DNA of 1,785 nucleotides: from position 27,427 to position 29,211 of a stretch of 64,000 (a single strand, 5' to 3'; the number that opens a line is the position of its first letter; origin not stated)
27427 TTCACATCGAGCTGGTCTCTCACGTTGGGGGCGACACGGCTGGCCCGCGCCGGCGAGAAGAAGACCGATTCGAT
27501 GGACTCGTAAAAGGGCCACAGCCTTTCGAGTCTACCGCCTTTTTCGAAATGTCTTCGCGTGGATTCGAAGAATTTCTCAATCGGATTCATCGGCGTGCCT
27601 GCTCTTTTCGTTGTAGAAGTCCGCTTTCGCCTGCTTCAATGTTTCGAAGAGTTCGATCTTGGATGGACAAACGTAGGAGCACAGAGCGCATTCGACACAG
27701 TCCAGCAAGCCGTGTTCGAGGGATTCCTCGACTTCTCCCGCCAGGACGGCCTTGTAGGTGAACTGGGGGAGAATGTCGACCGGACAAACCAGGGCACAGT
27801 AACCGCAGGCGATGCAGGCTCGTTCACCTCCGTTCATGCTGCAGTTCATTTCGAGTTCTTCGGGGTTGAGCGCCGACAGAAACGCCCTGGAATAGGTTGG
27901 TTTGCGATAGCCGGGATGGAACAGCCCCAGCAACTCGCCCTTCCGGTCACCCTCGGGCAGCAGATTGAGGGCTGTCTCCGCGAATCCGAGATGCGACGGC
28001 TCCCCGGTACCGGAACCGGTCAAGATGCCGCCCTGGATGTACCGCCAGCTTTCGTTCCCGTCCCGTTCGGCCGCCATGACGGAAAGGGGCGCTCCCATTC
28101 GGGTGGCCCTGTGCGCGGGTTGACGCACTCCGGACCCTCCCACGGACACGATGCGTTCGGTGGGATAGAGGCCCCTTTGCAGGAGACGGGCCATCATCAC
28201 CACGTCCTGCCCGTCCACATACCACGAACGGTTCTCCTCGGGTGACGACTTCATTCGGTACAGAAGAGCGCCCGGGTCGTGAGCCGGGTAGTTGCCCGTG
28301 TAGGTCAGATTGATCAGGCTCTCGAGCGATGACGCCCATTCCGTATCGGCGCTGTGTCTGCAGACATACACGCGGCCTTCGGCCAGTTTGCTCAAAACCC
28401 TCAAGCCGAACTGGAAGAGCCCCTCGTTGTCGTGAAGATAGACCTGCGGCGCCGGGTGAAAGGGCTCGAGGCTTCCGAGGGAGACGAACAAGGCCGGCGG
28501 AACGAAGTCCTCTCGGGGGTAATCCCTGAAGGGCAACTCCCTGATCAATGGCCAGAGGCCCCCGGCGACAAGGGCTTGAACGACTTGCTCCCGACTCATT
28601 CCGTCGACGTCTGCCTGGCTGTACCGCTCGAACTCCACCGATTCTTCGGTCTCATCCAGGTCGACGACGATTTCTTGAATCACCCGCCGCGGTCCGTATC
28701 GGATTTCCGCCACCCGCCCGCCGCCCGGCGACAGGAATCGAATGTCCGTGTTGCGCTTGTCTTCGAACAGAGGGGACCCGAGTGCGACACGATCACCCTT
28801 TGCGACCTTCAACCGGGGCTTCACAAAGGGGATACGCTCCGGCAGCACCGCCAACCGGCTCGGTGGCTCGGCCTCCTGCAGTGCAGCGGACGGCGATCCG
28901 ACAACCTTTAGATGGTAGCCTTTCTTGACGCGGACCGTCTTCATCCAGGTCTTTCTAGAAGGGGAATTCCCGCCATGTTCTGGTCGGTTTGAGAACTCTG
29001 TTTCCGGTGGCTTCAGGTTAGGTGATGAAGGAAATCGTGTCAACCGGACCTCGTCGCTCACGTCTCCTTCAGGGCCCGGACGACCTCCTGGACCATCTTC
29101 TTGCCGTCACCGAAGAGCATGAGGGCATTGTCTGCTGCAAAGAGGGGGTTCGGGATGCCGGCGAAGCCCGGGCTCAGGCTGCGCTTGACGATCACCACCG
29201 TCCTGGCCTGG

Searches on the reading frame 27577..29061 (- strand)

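Call 7: search_protein_families(library=pfam, proteins=[window:27577-29061:-])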
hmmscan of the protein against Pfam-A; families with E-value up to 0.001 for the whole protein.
window:27577-29061:- (494 aa): 12 families
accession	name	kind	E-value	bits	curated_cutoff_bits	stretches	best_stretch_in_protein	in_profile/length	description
PF24836.1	NQRA_2nd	-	5.3e-32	111.4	25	1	155-297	1-143/145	NqrA second alpha/beta domain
PF05896.17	NQRA_N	-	9.8e-25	87.1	25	1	43-136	1-94/94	NqrA N-terminal barrel-sandwich hybrid domain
PF12838.12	Fer4_7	-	2.9e-08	34.5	27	1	416-469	2-52/52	4Fe-4S dicluster domain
PF11973.14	NQRA_SLBB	-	2.3e-07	31.6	27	1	304-350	1-47/51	NQRA C-terminal domain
PF13237.11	Fer4_10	-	2.7e-07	30.8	25.5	1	413-466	6-53/53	4Fe-4S dicluster domain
PF13183.11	Fer4_8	-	2.5e-06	28.3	27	1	415-469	4-68/68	4Fe-4S dicluster domain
PF13187.11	Fer4_9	-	5.9e-06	26.7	27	1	415-468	1-50/52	4Fe-4S dicluster domain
PF13534.11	Fer4_17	-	6.5e-06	27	22.2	1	415-469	1-60/61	4Fe-4S dicluster domain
PF00037.32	Fer4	-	1.3e-05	25.3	21.1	1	415-430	7-22/24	4Fe-4S binding domain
PF13746.11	Fer4_18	-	3.7e-05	24.3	27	0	443-475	49-81/114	4Fe-4S dicluster domain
PF12797.12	Fer4_2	-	0.00052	20.3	24.5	0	415-428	9-22/22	4Fe-4S binding domain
PF14697.11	Fer4_21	-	0.00092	19.7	35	0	413-467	5-53/59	4Fe-4S dicluster domain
